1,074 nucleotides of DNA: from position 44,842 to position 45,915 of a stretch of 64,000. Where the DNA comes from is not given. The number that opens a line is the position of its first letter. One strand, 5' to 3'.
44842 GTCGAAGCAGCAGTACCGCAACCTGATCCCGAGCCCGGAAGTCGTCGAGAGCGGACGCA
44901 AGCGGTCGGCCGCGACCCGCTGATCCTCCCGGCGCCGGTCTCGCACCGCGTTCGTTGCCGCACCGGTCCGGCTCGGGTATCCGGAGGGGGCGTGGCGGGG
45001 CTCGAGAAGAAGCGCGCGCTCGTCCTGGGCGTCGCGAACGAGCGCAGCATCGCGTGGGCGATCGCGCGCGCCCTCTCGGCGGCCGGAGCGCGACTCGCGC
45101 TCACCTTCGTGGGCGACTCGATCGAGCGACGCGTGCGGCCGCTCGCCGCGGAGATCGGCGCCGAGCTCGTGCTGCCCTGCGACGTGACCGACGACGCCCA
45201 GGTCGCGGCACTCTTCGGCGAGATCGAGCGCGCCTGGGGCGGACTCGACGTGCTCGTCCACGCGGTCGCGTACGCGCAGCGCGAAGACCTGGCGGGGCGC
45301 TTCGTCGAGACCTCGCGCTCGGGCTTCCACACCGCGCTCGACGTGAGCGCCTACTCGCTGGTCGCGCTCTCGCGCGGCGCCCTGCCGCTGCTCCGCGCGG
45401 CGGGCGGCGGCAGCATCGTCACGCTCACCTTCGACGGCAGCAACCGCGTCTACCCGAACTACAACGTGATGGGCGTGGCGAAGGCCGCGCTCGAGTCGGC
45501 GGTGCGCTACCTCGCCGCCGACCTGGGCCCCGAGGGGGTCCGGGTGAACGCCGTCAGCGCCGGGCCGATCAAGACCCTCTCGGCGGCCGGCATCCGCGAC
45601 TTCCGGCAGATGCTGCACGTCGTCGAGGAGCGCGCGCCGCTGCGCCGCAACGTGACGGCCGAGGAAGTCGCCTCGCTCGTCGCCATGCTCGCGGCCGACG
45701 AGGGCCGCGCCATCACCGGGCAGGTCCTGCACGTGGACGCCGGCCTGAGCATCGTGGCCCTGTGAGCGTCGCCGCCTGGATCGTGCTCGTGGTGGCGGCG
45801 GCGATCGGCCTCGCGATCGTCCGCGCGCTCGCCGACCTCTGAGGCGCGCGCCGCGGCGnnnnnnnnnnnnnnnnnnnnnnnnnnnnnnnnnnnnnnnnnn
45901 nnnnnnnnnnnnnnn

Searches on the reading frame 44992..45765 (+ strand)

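Call 49: search_protein_families(library=pfam, proteins=[window:44992-45765:+], max_evalue=0.001)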
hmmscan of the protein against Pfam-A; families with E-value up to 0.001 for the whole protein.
window:44992-45765:+ (257 aa): 3 families
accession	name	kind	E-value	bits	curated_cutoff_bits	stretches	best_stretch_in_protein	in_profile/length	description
PF13561.12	adh_short_C2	-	8e-90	301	27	1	13-253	1-236/236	Enoyl-(Acyl carrier protein) reductase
PF00106.31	adh_short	-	4.3e-25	88.8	26.6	1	9-202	3-191/195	short chain dehydrogenase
PF23441.1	SDR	-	0.00015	21.7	27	1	65-195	74-196/258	SDR-like rossmann domain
